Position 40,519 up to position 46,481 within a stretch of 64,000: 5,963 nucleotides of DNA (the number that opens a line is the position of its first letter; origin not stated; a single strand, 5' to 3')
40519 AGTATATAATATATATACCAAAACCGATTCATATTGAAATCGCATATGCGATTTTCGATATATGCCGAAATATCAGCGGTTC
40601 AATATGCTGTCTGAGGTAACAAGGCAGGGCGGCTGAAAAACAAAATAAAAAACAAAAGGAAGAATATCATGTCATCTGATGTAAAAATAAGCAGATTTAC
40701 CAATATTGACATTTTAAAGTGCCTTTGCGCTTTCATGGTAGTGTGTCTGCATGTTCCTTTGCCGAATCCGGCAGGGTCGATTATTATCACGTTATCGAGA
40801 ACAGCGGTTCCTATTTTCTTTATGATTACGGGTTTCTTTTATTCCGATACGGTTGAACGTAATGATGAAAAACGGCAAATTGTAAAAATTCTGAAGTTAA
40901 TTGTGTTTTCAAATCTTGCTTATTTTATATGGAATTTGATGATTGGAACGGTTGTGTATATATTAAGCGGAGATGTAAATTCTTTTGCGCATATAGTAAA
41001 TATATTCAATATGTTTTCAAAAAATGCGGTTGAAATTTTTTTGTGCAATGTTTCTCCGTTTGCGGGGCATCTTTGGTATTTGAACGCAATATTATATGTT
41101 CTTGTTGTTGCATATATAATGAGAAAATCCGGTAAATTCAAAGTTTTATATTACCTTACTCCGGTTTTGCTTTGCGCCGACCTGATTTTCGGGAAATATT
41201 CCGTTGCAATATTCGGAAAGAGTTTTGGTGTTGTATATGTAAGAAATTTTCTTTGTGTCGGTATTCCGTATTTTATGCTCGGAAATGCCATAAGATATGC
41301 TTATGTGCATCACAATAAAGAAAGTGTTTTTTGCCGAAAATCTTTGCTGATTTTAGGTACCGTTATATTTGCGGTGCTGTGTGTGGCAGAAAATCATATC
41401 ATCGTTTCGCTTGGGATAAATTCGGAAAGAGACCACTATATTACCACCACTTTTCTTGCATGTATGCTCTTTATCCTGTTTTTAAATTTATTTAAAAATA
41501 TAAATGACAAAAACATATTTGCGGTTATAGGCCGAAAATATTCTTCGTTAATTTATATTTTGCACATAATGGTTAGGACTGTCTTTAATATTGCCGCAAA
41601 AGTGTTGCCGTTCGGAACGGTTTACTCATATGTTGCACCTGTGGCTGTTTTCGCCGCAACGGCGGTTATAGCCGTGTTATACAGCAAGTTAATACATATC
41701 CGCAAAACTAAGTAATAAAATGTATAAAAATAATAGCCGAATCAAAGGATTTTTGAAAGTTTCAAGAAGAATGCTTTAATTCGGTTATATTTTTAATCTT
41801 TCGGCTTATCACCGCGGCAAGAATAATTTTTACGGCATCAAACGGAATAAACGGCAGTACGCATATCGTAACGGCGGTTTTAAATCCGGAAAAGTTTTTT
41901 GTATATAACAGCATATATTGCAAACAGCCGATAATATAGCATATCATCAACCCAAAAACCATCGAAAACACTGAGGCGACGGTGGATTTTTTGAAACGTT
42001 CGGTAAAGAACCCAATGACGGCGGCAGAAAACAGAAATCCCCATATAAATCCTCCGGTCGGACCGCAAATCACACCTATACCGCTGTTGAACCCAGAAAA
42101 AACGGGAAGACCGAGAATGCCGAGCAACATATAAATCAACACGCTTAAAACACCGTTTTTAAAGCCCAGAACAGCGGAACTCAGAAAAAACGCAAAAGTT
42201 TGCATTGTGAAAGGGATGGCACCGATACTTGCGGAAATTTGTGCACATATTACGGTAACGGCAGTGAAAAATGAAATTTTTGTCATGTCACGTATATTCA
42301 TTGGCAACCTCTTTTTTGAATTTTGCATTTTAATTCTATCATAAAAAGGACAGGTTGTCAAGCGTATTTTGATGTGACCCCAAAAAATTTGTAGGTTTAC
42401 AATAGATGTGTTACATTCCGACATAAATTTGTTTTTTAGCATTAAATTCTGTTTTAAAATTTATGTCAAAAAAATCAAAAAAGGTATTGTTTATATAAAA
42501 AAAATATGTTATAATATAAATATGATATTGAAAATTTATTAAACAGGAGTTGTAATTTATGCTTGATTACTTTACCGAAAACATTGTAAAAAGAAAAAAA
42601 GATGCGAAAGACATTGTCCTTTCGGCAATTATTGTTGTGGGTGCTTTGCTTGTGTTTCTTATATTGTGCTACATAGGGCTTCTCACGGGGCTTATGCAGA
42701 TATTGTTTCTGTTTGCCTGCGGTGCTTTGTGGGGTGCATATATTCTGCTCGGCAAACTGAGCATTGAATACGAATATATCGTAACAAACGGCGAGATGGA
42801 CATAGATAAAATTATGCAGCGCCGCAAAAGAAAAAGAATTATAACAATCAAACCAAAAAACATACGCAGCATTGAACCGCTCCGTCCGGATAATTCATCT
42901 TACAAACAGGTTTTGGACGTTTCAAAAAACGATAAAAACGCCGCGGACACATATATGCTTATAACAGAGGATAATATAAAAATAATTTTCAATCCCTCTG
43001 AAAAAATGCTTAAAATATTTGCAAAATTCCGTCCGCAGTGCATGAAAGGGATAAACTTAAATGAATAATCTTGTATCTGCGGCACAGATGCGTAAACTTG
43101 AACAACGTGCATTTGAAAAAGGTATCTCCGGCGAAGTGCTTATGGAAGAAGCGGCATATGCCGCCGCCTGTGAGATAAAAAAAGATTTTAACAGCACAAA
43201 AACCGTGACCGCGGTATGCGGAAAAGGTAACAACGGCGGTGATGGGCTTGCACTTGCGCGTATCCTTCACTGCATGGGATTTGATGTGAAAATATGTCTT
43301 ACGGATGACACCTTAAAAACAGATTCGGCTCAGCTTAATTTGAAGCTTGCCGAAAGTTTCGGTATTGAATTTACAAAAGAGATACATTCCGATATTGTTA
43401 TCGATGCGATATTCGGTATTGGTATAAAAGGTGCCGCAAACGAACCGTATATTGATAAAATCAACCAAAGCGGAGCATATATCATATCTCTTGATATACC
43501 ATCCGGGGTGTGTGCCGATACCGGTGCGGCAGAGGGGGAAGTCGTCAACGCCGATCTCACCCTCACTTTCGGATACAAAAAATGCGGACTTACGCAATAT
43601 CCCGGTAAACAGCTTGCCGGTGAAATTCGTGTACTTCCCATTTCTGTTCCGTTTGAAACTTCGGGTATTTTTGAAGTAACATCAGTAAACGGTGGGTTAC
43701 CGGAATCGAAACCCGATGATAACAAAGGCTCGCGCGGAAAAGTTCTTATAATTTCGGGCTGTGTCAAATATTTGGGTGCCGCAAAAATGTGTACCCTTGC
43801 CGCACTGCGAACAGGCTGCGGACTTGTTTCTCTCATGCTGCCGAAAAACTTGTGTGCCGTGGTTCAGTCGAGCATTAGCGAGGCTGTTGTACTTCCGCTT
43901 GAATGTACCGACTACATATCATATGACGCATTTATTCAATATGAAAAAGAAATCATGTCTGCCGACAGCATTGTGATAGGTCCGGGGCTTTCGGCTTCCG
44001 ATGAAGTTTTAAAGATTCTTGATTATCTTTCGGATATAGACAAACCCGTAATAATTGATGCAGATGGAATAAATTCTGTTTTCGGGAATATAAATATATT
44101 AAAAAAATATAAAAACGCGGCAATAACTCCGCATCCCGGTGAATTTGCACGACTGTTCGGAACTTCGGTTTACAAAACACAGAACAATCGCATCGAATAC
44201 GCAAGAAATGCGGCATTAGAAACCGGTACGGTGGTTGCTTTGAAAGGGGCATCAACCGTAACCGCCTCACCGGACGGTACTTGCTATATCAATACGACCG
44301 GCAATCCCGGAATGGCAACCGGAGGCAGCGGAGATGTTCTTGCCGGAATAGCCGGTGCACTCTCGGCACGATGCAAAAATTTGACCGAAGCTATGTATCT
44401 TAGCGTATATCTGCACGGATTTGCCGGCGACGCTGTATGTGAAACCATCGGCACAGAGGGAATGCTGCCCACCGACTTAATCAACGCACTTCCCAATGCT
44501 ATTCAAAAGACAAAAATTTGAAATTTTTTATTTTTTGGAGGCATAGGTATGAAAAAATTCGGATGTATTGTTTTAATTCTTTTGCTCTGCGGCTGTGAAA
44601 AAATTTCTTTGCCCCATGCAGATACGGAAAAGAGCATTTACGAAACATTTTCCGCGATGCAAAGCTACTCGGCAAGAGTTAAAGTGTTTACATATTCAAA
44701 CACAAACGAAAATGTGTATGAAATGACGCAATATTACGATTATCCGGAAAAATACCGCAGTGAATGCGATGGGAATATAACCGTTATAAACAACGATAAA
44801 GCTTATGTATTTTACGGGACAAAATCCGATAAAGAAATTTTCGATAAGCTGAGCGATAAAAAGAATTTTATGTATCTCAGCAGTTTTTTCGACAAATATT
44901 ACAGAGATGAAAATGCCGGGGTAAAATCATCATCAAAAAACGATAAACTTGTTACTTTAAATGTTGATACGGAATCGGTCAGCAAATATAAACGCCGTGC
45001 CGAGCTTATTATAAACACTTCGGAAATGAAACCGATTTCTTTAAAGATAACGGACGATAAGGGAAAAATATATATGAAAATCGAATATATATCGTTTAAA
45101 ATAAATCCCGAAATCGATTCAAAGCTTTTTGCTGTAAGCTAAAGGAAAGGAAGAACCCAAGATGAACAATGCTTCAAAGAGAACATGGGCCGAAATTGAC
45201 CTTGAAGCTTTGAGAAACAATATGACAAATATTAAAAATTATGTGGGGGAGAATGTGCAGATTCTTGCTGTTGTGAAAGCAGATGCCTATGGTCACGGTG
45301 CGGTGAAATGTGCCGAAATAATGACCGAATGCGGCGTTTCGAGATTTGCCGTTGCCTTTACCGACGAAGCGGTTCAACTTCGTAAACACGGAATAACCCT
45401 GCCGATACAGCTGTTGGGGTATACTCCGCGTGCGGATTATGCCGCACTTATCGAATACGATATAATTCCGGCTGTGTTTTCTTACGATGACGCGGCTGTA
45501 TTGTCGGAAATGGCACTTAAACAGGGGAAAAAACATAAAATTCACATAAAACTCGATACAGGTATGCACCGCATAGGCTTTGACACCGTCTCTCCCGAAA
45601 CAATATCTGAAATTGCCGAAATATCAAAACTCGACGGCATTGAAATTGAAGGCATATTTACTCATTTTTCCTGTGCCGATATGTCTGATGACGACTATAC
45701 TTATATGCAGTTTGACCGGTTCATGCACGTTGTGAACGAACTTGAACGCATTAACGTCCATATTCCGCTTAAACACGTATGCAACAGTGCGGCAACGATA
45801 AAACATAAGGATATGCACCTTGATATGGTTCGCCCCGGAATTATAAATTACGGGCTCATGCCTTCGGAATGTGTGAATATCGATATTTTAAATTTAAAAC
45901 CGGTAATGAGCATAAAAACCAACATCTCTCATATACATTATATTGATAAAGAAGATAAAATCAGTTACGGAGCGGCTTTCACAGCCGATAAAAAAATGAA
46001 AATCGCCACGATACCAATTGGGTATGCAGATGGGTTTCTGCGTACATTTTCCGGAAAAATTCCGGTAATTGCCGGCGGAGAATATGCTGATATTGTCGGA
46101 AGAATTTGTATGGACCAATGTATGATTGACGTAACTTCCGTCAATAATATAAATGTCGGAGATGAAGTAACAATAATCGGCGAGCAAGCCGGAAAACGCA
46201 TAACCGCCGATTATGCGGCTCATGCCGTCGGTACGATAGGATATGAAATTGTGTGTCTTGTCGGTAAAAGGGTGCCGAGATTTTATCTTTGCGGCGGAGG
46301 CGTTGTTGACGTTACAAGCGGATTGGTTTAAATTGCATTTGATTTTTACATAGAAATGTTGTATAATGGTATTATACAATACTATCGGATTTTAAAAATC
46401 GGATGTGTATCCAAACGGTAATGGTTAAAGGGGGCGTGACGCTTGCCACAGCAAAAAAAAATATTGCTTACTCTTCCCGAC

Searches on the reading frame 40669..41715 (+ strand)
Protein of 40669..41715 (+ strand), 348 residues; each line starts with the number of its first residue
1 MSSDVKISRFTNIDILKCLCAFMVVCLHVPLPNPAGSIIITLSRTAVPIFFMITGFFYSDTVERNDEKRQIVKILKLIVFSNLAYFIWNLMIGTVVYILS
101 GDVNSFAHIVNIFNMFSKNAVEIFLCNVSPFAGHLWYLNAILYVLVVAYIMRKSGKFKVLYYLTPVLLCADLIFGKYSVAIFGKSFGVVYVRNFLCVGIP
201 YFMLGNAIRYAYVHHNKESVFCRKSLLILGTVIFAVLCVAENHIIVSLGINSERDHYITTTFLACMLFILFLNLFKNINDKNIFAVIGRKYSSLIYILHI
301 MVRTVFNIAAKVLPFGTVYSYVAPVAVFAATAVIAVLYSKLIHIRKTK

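Call 39: search_protein_families(library=pfam, proteins=[window:40669-41715:+], max_evalue=0.00001)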
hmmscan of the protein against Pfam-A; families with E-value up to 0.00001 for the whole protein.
window:40669-41715:+ (348 aa): 1 family
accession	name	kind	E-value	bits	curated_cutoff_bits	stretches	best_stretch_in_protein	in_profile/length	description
PF01757.29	Acyl_transf_3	-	1.3e-28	100.4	31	1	12-337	3-324/326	Acyltransferase domain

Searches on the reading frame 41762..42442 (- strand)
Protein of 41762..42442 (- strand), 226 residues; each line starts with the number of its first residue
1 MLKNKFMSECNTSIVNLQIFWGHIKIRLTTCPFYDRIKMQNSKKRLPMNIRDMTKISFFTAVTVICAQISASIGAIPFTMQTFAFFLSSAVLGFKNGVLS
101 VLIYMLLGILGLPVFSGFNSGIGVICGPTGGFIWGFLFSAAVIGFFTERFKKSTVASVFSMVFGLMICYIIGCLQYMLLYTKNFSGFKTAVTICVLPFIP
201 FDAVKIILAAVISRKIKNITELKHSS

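Call 39: search_protein_families(library=pfam, proteins=[window:41762-42442:-], max_evalue=0.00001)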
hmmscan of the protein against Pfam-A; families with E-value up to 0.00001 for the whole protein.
window:41762-42442:- (226 aa): 1 family
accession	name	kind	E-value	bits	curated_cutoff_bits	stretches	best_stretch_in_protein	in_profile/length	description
PF02632.19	BioY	-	9e-43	146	25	1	74-217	2-139/140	BioY family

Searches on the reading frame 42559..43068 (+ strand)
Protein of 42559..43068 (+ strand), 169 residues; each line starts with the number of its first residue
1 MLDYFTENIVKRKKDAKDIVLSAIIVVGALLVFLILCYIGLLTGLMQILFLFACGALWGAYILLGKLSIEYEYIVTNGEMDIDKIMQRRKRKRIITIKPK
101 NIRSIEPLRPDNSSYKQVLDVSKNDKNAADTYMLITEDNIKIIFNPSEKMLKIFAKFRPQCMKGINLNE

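Call 39: search_protein_families(library=pfam, proteins=[window:42559-43068:+], max_evalue=0.00001)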
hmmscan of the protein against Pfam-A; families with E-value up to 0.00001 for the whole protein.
window:42559-43068:+ (169 aa): 1 family
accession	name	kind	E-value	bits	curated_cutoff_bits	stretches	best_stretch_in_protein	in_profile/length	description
PF19601.4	DUF6106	-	1.6e-07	31.9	25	1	3-107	6-105/173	Family of unknown function (DUF6106)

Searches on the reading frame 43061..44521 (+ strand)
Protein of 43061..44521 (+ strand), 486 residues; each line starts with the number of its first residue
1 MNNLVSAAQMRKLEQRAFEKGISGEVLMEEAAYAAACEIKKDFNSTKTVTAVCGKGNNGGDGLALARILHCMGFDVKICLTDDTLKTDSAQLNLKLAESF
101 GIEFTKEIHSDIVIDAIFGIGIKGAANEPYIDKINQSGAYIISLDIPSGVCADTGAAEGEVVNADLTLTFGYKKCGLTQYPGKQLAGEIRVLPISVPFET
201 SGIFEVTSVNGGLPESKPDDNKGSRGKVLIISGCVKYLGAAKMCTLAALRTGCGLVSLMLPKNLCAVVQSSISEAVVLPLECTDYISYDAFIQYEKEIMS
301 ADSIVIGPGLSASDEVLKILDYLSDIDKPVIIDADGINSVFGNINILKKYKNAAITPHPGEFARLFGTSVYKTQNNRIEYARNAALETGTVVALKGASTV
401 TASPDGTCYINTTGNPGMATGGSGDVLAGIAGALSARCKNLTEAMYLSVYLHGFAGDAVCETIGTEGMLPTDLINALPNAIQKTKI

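Call 39: search_protein_families(library=pfam, proteins=[window:43061-44521:+], max_evalue=0.00001)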
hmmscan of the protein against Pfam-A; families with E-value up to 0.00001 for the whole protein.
window:43061-44521:+ (486 aa): 2 families
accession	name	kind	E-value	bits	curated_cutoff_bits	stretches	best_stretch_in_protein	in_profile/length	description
PF01256.23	Carb_kinase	-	2.6e-57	194.5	27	1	228-478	1-241/242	NAD(P)H-hydrate dehydratase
PF03853.21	YjeF_N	-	1.8e-41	142.4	24.9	1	25-175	2-168/169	YjeF-related protein N-terminus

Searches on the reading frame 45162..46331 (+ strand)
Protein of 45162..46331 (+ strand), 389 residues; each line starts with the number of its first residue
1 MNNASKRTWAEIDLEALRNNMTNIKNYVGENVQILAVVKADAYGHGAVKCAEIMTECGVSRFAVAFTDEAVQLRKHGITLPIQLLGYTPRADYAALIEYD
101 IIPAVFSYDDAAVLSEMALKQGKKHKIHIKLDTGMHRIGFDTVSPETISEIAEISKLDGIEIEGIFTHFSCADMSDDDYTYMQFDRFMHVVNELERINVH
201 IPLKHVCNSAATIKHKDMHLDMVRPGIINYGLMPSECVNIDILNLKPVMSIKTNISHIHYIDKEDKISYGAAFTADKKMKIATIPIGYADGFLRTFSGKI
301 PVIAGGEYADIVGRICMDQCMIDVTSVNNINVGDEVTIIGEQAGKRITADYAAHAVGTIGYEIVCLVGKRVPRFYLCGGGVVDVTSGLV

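Call 39: search_protein_families(library=pfam, proteins=[window:45162-46331:+], max_evalue=0.00001)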
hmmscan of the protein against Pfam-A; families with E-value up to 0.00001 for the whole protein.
window:45162-46331:+ (389 aa): 2 families
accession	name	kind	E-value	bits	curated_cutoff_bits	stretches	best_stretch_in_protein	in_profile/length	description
PF01168.26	Ala_racemase_N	-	6.3e-74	248.8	24.1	1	12-234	1-220/220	Alanine racemase, N-terminal domain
PF00842.27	Ala_racemase_C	-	4.8e-47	159.1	25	1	248-375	1-127/127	Alanine racemase, C-terminal domain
